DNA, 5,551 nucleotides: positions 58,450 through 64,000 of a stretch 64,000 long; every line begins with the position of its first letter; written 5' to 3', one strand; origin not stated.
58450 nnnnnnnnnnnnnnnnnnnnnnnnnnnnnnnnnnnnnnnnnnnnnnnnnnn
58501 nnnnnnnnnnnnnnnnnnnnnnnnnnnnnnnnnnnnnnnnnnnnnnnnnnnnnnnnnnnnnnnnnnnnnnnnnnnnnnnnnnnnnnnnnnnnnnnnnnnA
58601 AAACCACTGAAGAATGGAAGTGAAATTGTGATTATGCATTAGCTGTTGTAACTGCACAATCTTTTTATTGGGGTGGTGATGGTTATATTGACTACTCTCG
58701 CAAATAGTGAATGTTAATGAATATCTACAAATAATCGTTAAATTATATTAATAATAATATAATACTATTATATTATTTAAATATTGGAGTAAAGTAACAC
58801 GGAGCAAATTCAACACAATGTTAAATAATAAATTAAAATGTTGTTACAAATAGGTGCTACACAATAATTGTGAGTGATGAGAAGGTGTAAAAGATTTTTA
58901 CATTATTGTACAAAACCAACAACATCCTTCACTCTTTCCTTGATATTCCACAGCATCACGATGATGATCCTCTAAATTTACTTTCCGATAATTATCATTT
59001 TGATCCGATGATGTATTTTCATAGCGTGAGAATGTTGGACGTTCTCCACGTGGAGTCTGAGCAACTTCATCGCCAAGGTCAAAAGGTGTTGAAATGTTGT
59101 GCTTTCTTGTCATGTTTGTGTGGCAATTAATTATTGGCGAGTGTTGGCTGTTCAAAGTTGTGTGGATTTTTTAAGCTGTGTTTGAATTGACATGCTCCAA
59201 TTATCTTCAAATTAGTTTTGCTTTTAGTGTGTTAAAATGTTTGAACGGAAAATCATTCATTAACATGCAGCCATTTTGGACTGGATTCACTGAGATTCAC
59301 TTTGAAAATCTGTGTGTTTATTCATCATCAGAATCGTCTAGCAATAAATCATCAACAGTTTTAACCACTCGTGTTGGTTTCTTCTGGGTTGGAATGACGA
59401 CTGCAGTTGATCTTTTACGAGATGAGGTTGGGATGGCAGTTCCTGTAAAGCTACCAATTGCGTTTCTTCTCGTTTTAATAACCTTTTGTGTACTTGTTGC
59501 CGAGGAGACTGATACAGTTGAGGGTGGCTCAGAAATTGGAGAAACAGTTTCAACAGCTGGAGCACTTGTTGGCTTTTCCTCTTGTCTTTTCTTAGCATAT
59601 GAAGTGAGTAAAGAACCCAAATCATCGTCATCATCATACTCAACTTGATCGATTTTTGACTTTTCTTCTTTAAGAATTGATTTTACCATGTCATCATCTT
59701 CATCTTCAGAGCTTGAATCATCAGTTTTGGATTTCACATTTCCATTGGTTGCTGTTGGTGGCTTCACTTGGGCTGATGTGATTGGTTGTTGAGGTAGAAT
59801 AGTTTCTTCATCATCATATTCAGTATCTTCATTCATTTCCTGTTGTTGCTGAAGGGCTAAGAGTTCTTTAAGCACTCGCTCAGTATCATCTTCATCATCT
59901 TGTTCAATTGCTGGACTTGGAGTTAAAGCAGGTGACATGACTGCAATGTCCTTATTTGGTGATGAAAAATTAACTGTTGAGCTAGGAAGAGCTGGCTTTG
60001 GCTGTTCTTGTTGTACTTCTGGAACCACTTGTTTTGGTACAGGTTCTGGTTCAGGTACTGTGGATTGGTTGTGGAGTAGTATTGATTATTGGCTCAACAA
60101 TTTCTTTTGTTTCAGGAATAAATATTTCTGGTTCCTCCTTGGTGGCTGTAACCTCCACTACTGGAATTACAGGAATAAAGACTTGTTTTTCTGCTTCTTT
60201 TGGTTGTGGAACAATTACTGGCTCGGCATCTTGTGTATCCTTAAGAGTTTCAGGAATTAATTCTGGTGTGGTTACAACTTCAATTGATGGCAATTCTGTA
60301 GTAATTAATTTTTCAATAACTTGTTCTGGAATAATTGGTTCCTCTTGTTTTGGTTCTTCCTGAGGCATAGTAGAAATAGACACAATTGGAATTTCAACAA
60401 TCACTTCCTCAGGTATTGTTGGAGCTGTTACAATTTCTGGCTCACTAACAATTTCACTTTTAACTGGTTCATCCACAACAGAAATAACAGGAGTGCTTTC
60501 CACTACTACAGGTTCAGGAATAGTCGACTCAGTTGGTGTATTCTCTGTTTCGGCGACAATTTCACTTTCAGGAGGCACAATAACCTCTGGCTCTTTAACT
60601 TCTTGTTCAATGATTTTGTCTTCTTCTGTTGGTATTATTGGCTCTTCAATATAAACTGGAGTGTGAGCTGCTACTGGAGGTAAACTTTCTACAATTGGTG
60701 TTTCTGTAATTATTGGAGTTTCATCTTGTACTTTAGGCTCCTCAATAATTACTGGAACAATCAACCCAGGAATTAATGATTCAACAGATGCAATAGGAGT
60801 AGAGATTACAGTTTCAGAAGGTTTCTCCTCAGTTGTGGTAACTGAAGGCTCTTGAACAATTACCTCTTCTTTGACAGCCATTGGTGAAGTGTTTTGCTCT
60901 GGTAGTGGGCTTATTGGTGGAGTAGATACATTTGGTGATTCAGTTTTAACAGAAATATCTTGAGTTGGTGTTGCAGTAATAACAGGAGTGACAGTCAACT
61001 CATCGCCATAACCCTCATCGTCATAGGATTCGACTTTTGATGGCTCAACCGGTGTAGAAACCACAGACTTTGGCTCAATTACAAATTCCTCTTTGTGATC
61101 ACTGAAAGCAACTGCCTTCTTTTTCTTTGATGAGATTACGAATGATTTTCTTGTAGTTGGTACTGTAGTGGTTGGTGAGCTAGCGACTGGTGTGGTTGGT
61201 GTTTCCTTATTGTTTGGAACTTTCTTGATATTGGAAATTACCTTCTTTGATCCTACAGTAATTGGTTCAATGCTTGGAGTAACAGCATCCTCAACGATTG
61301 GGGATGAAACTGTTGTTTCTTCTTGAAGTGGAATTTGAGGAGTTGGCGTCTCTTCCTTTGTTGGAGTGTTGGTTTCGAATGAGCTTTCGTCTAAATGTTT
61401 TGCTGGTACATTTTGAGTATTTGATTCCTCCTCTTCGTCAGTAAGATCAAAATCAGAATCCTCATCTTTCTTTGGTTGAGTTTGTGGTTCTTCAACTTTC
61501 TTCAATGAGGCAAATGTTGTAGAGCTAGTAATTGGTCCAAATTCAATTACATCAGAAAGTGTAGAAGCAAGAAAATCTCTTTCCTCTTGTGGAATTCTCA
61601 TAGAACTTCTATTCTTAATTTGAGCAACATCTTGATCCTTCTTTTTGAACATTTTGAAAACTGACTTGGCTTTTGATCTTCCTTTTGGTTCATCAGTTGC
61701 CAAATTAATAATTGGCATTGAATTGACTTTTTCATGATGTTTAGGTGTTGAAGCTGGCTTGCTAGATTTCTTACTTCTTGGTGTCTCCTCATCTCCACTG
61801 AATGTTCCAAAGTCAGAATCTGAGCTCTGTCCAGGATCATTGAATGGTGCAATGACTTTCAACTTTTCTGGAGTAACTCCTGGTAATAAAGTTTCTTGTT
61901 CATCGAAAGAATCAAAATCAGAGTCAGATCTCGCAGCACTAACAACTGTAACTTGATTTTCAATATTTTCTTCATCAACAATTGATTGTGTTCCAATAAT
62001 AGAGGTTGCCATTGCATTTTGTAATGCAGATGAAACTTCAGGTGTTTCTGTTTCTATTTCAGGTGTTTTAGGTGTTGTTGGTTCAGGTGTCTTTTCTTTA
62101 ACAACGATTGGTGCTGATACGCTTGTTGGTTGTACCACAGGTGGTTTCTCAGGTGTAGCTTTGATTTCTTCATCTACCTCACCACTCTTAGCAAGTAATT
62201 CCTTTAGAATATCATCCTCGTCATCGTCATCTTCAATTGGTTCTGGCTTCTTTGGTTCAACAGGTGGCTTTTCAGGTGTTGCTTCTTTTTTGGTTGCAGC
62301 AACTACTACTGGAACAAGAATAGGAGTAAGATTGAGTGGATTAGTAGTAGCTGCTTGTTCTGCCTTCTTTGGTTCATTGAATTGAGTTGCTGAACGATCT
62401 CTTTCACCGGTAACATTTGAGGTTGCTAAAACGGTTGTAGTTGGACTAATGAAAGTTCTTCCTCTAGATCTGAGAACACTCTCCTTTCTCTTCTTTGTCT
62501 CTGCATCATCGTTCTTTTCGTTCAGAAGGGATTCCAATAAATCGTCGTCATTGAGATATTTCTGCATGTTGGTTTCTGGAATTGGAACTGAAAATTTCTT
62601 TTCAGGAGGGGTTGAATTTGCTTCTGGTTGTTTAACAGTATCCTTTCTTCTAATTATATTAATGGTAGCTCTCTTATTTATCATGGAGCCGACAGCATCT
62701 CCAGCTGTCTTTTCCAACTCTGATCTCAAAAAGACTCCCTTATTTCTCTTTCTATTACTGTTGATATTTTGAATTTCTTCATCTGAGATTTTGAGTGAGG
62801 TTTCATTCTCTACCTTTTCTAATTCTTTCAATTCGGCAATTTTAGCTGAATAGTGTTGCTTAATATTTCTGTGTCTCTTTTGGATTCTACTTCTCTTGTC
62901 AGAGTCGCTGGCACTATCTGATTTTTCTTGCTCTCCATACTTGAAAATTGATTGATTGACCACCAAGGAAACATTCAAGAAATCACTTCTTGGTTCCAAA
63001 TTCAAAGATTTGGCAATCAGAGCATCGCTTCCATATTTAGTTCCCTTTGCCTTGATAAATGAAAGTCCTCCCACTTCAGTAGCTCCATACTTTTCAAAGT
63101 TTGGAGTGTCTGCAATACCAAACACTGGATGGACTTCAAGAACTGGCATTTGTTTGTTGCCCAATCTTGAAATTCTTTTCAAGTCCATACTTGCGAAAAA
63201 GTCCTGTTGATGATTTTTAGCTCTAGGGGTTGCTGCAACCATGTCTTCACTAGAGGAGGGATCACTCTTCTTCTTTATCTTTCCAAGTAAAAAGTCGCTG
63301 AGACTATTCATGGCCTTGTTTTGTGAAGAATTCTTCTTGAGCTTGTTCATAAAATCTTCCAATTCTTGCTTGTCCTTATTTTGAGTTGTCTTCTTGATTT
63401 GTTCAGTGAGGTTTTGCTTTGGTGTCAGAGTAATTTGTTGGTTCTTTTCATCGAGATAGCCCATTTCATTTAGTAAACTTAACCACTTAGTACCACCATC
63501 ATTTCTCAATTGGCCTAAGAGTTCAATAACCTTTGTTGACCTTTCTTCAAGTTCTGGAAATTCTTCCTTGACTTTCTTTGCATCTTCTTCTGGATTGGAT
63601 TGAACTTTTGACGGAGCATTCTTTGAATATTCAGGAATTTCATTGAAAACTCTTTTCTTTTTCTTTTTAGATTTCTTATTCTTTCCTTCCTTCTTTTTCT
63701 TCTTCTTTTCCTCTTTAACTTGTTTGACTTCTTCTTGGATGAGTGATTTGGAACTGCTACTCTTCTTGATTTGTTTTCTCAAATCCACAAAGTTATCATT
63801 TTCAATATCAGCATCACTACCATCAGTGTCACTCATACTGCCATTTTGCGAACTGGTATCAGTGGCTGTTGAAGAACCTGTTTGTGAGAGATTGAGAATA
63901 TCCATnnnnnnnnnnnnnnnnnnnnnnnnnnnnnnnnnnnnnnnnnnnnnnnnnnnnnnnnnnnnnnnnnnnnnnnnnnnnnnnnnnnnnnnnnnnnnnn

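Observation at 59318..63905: Giant PEVK-like disordered protein with an unexplained internal frame break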

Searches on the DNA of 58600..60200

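Call 41: search_rna_families(source=window, start=58600, end=60200, threshold=evalue, max_evalue=1)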
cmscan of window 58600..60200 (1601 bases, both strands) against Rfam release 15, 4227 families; matches with E-value up to 1: 1.
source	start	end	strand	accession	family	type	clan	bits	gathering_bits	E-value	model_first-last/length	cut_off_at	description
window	59121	59274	+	RF01295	SCARNA7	Gene; snRNA; snoRNA; scaRNA;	-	22.2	65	0.0072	1-330/330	no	Small Cajal body-specific RNA 7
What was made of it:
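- Tried and rejected: It returned only a 22-bit SCARNA7 match against a gathering score of 65, which I take as chance (call 41).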

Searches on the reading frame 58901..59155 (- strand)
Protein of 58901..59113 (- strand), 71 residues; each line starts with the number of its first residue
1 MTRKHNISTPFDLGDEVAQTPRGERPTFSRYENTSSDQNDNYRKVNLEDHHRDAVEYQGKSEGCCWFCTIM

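Call 68: find_encoding_contigs(protein=window:58901-59113:-, flank=10000, max_places=6)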
Protein seq(71 aa) (71 aa): 1 contig read that carries it; 1 place shown.
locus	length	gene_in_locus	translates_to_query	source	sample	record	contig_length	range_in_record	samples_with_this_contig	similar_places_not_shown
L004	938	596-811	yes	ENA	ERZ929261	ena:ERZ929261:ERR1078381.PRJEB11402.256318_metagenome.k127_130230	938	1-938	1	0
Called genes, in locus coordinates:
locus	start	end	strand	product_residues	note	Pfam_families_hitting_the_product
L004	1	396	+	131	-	?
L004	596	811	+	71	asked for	-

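Call 87: search_protein_families(library=pfam, proteins=[P0008], max_evalue=1)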
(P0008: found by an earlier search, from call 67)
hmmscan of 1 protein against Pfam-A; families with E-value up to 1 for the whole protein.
P0008 (71 aa): 0 families

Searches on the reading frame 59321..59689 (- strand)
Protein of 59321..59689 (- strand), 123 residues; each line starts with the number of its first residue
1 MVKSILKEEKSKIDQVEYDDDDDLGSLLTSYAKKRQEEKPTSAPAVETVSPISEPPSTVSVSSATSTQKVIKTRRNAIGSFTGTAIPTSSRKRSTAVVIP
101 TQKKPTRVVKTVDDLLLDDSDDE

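Call 87: search_protein_families(library=pfam, proteins=[P0008], max_evalue=1)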
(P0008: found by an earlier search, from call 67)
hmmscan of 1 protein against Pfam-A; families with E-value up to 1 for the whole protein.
P0008 (71 aa): 0 families

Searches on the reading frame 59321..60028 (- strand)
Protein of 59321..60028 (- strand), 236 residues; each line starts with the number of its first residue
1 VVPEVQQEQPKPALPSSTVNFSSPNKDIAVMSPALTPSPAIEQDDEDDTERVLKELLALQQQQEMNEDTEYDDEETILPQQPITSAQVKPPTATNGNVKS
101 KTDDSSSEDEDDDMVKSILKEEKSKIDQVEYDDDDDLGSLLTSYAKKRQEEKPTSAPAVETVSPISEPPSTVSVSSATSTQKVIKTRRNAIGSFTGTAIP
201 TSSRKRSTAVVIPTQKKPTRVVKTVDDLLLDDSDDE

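Call 6: search_protein_families(library=pfam, proteins=[window:59321-60028:-], max_evalue=0.01)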
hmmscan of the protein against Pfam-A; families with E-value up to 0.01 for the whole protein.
window:59321-60028:- (236 aa): 0 families

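Call 67: list_cluster_members(proteins=[window:59321-60028:-, window:59321-59938:-, window:59321-59836:-, window:59321-59689:-, window:58901-59113:-, window:58901-59155:-])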
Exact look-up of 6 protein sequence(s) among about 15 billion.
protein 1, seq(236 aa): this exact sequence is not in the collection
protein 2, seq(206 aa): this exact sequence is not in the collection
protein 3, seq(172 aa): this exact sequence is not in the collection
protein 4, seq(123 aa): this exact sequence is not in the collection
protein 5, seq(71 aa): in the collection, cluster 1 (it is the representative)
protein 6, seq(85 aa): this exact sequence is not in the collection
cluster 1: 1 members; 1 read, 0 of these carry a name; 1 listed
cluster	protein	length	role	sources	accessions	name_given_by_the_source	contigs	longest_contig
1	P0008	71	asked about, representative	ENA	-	-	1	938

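Call 87: search_protein_families(library=pfam, proteins=[P0008], max_evalue=1)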
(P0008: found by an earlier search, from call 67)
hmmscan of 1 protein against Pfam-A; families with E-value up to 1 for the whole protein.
P0008 (71 aa): 0 families

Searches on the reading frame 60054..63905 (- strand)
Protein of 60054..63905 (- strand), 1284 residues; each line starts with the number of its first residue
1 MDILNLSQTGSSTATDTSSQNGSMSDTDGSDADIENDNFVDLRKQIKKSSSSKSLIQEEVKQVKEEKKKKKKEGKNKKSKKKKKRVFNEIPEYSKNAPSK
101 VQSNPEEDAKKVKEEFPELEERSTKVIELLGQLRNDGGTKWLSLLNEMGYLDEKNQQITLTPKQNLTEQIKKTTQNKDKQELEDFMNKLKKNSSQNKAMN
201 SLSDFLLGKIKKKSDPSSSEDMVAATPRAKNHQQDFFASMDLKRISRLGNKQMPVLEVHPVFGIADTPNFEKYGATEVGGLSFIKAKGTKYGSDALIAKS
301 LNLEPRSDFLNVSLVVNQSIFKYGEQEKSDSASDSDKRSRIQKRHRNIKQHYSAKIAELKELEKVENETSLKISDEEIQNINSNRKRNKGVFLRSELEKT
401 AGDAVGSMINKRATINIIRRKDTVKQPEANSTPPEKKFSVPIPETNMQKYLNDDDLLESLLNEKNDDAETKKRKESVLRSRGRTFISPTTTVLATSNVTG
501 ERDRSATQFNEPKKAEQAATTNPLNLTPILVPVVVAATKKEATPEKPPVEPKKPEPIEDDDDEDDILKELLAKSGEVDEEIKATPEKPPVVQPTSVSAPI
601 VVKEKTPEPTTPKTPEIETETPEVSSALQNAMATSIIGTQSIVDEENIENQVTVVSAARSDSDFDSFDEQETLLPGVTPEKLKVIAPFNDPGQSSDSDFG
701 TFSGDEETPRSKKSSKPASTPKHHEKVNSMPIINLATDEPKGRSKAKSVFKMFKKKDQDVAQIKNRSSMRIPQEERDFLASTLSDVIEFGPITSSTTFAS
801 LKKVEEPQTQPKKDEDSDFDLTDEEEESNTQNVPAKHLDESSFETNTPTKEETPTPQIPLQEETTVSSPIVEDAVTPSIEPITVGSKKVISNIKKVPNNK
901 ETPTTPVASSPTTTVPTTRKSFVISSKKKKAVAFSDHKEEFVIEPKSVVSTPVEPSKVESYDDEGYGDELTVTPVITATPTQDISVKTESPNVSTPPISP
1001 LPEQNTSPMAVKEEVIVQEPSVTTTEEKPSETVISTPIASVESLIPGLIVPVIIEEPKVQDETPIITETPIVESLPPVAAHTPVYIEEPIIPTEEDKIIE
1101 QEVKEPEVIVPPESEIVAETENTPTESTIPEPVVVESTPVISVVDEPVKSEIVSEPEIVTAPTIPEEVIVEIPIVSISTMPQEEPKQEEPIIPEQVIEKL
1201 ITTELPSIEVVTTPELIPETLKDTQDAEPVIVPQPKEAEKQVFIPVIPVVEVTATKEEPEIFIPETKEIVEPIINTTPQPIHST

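Call 5: list_cluster_members(proteins=[window:60054-63905:-, window:57313-58620:+, window:55597-56700:+, window:52886-55048:+, window:48990-52409:-, window:41211-44642:-])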
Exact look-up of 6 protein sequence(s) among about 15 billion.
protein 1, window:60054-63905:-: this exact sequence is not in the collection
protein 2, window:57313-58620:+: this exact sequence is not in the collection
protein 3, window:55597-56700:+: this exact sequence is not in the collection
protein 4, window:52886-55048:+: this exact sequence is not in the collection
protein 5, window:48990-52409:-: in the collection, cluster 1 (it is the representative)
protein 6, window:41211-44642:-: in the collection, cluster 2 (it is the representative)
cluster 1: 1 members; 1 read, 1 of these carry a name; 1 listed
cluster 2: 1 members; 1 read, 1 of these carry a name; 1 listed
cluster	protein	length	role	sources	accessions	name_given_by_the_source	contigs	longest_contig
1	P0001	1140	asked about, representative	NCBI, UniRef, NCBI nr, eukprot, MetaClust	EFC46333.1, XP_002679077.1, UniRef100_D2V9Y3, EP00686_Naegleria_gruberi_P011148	predicted protein [Naegleria gruberi] | Predicted protein n=1 Tax=Naegleria gruberi TaxID=5762 RepID=D2V9Y3_NAEGR | uncharacterized protein NAEGRDRAFT_47835 [Naegleria gruberi]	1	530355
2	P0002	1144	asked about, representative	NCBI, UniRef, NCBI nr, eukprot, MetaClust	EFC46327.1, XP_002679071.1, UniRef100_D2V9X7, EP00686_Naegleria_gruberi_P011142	predicted protein [Naegleria gruberi] | Predicted protein n=1 Tax=Naegleria gruberi TaxID=5762 RepID=D2V9X7_NAEGR | uncharacterized protein NAEGRDRAFT_47833 [Naegleria gruberi]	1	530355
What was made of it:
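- Neighbouring ORFs match EFC46333 and EFC46327 of N. gruberi exactly (call 5).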

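Call 6: search_protein_families(library=pfam, proteins=[window:60054-63905:-], max_evalue=0.01)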
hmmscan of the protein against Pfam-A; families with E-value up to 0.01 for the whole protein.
window:60054-63905:- (1284 aa): 0 families

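Call 84: find_encoding_contigs(protein=P0001, flank=10000, max_places=2)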
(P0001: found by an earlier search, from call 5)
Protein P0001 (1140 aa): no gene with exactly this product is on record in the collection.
